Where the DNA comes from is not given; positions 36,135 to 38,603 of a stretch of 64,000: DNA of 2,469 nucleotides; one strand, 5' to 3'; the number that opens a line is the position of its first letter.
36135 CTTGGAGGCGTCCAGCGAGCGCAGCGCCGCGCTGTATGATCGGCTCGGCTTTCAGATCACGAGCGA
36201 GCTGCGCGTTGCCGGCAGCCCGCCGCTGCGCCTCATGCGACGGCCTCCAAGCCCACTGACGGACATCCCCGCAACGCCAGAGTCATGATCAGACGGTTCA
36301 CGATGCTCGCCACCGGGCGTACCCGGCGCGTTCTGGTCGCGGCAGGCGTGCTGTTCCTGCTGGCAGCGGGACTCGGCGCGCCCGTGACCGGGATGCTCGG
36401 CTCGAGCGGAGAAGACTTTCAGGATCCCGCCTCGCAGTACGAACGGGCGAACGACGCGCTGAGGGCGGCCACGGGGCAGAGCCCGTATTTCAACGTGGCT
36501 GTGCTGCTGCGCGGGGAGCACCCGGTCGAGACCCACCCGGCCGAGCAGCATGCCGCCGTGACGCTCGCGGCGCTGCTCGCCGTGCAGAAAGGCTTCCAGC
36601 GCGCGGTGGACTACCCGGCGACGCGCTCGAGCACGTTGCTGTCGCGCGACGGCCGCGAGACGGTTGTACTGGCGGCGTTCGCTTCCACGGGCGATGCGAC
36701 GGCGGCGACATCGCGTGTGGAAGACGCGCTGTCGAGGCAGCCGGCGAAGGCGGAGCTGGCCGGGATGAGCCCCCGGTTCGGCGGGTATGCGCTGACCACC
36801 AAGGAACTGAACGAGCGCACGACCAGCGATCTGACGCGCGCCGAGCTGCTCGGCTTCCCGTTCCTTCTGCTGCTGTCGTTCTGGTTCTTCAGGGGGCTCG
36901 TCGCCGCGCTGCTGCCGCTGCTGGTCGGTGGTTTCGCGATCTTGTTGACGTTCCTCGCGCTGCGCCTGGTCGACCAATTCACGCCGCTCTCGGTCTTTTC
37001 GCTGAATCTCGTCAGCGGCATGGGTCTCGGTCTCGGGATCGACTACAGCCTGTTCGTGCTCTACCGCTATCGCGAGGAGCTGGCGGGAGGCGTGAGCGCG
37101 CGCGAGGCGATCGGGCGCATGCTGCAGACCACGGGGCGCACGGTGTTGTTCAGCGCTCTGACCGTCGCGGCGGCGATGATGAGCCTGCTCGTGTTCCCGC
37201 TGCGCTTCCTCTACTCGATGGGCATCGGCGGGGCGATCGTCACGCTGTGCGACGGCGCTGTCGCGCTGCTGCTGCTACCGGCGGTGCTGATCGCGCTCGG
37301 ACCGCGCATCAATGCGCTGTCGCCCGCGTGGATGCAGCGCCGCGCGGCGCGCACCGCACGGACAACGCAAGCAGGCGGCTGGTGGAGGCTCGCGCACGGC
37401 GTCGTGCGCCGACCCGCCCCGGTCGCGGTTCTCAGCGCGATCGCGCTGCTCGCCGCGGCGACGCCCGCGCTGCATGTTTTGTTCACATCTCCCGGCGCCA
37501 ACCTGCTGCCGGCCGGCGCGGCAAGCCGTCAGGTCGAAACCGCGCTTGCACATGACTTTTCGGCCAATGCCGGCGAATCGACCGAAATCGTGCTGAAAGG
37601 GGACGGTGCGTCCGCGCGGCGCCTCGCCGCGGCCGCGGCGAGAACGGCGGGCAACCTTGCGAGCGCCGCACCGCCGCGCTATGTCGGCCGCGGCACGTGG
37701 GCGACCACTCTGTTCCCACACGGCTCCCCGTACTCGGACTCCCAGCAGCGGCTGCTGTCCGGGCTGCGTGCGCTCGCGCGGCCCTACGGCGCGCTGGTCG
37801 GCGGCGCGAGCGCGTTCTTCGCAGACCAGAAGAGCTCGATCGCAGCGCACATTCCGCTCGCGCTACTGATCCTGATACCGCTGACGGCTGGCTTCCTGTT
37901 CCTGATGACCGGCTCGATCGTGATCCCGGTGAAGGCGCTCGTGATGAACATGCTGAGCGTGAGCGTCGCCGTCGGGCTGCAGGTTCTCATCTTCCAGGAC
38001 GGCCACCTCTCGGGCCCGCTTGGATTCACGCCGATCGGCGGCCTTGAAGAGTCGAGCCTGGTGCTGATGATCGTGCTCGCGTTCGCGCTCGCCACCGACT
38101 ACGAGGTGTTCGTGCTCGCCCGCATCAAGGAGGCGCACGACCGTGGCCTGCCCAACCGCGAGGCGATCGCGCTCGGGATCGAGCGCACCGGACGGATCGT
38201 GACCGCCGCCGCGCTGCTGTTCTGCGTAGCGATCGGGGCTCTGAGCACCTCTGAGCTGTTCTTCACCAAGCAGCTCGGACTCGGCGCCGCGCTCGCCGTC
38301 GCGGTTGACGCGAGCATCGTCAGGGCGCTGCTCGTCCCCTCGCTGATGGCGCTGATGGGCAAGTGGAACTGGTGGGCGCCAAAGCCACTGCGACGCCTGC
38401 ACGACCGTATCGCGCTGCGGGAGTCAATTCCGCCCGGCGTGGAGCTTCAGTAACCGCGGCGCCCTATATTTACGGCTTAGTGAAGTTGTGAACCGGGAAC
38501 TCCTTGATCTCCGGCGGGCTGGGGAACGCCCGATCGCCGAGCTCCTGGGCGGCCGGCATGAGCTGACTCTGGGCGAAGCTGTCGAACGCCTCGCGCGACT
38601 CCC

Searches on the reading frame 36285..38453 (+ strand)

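Call 90: search_protein_families(library=pfam, proteins=[window:36285-38453:+], max_evalue=0.001)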
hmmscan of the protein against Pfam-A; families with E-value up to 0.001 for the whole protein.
window:36285-38453:+ (722 aa): 1 family
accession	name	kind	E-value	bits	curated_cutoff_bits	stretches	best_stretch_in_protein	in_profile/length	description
PF03176.21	MMPL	-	6.8e-77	259.1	20.5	2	51-380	12-333/333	MMPL family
